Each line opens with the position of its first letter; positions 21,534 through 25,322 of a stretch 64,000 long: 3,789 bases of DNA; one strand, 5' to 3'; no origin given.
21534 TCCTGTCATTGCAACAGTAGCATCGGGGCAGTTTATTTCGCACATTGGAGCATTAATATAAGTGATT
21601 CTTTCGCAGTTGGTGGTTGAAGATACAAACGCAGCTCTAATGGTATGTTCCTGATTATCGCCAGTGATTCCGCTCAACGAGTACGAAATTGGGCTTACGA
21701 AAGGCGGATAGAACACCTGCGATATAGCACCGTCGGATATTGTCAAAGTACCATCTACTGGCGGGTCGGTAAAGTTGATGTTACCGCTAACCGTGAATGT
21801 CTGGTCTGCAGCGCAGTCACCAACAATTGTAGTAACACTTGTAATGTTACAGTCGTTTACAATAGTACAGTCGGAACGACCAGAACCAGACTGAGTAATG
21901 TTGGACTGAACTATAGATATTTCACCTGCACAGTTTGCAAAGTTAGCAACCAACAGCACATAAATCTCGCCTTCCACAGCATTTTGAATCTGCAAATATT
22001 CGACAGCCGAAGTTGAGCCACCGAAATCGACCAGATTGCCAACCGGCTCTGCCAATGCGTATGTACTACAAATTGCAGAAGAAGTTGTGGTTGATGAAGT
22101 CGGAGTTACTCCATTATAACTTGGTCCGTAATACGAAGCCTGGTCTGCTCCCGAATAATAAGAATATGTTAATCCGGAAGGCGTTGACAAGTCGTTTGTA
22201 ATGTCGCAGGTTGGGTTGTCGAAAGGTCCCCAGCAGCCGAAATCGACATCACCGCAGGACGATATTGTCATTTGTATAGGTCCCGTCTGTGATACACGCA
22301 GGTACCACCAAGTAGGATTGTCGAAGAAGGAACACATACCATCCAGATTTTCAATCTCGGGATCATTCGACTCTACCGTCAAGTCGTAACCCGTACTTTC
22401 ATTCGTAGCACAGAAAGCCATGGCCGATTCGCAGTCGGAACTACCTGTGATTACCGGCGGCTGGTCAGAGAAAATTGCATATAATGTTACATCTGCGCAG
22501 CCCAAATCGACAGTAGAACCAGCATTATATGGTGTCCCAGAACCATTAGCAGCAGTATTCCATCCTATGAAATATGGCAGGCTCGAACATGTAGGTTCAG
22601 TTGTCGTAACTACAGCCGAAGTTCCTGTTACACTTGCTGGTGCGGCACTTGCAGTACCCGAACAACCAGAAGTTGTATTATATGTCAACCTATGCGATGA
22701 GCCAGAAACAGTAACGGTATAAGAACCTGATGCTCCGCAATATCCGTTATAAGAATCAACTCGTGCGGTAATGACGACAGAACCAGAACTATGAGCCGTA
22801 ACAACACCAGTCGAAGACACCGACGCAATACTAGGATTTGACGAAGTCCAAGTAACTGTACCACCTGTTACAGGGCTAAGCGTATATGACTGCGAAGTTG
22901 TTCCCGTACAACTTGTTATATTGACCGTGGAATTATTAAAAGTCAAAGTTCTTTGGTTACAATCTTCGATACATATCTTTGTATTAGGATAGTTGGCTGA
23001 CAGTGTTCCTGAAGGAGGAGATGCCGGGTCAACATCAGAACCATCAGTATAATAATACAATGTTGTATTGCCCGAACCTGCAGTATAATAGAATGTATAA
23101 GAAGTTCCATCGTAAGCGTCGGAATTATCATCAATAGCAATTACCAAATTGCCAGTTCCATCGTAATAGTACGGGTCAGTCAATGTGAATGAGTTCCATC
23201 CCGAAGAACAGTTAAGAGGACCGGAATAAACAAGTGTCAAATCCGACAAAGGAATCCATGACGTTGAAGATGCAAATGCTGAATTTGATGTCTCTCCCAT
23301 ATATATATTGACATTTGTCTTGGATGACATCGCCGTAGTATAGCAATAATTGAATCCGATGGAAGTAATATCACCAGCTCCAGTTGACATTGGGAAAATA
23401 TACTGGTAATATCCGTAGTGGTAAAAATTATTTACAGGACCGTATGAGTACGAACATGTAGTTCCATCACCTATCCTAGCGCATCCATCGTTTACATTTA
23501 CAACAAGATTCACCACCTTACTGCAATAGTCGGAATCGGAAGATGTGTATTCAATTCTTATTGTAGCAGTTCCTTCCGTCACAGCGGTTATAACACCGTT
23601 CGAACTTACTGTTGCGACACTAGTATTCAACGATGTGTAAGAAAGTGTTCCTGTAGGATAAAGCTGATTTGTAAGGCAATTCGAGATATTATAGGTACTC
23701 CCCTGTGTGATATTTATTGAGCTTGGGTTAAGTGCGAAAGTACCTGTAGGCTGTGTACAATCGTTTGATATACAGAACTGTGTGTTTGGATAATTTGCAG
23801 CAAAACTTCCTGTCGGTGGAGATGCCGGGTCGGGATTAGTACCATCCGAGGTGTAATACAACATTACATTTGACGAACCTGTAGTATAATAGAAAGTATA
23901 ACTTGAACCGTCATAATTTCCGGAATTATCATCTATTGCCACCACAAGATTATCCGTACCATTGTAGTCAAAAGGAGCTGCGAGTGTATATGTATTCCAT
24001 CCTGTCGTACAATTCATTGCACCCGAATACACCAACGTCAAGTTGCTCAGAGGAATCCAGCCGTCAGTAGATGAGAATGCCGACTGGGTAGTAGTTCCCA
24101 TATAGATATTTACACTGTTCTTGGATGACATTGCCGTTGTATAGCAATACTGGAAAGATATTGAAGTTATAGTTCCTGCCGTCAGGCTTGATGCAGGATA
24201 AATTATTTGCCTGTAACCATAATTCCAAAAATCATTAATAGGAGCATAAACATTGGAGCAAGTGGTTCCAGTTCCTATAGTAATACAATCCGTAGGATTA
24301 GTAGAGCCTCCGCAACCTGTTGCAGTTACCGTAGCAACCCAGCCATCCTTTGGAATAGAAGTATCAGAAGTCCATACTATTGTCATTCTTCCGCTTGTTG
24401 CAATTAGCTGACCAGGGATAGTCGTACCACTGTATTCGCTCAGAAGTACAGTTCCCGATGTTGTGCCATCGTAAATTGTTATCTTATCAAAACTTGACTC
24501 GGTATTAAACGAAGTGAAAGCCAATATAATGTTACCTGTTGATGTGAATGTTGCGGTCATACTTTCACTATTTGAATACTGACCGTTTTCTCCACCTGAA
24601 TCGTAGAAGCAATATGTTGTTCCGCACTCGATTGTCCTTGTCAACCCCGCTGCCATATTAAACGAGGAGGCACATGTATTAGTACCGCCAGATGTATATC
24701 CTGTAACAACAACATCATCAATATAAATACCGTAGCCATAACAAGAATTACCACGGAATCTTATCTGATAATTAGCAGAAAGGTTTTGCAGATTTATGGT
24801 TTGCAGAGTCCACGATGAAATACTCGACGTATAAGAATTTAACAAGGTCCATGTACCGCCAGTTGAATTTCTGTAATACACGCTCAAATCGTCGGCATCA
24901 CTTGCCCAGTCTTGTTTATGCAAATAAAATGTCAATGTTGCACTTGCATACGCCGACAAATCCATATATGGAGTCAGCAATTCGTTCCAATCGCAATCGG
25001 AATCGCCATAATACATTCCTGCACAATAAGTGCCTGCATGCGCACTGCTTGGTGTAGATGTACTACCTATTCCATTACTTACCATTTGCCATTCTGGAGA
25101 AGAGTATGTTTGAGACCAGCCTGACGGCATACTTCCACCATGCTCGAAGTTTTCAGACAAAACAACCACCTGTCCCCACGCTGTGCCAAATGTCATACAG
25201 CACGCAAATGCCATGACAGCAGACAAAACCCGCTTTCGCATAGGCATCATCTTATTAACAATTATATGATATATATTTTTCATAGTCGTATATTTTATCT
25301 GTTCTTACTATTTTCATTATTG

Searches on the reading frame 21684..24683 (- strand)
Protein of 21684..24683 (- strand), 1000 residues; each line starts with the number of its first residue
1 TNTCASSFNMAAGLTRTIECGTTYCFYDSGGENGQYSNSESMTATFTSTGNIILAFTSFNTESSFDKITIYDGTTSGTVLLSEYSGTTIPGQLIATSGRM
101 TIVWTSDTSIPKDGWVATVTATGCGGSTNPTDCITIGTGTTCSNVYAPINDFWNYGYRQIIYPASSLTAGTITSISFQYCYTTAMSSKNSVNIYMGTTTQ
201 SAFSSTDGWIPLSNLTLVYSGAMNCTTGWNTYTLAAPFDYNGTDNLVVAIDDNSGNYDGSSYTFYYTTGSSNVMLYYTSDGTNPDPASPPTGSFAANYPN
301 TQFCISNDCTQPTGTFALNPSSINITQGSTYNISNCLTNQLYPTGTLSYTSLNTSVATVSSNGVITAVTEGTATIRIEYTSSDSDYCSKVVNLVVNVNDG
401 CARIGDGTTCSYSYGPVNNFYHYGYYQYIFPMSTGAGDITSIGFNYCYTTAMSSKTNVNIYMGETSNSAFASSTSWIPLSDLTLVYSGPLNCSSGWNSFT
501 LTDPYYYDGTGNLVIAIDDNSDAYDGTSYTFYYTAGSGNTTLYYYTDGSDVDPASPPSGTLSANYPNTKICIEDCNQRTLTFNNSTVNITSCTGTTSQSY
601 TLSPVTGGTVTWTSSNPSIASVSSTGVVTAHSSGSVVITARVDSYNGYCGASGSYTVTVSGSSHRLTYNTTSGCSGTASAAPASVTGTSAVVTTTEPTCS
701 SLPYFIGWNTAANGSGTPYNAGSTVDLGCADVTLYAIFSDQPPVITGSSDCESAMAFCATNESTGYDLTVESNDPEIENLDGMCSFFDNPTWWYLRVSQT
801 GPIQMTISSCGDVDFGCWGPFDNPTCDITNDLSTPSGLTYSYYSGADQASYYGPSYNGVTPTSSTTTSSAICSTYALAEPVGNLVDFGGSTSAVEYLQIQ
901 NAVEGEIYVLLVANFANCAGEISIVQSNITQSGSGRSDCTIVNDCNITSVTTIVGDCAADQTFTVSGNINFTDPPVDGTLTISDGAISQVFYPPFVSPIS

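Call 21: search_protein_families(library=pfam, proteins=[window:21684-24683:-], max_evalue=0.1)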
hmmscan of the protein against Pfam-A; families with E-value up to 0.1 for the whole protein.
window:21684-24683:- (1000 aa): 6 families
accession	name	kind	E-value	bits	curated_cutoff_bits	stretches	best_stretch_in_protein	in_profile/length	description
PF02368.24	Big_2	-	1.1e-12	48.2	22.8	2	596-643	22-69/79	Bacterial Ig-like domain (group 2)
PF22359.2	Big-like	-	6.8e-12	45.9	27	2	347-378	3-34/48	Bacterial Ig-like domain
PF00431.26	CUB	-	2.2e-08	34.8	21.4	1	48-118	35-109/110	CUB domain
PF21461.3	HL_N-beta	-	0.0034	17.6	27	1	349-378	16-44/57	Hyaluronate lyase, N-terminal beta-sheet domain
PF25354.1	Ig_NUP210_16th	-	0.064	13.2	27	0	605-642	25-63/72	NUP210-like, Ig-like domain 16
PF23486.1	Ig_TMEM132_5th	-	0.07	13.7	28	0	351-392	90-131/137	TMEM132 fifth domain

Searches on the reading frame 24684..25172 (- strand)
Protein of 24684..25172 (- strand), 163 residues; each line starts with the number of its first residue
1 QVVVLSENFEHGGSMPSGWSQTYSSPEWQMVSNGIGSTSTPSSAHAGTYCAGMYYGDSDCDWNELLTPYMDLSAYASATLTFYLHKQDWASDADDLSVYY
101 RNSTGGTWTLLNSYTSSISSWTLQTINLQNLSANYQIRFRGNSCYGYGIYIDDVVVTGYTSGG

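Call 13: search_protein_families(library=pfam, proteins=[window:24684-25172:-], max_evalue=10)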
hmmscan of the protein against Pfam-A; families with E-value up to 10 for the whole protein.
seq(163 aa): 2 families
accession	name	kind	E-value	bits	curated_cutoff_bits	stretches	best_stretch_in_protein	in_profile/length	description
PF00629.30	MAM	-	1e-08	35.6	26.4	1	8-157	2-153/158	MAM domain, meprin/A5/mu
PF21471.3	Reelin_subrepeat-B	-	0.0012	19.1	27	1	76-140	36-105/127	Reelin subrepeat B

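Call 14: search_protein_families(library=ncbifam, proteins=[window:24684-25172:-], max_evalue=10)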
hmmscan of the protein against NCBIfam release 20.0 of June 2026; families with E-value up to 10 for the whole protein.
seq(163 aa): 2 families
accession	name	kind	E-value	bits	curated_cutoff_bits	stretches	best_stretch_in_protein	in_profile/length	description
NF038128.1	choice_anch_J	domain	6.3e-13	49.2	30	1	4-156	1-162/162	choice-of-anchor J domain-containing protein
NF052644.1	T9SS_DNase_Rie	equivalog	1.1e-05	24.9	260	1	60-158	76-169/251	T9SS-dependent surface endonuclease, AS87_RS02955 family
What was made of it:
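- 24669..25172 (-): Same module type at the N-terminus of giant protein 1 (SprB-like, 11778..25283 -). choice_anch_J 49.2 bits and MAM 35.6 bits, both above their cut-offs (calls 13, 14).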

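Call 84: search_solved_structures(query=window:24684-25172:-, max_evalue=10)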
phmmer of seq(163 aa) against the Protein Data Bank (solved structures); distinct sequences matched with E-value up to 10: 0.
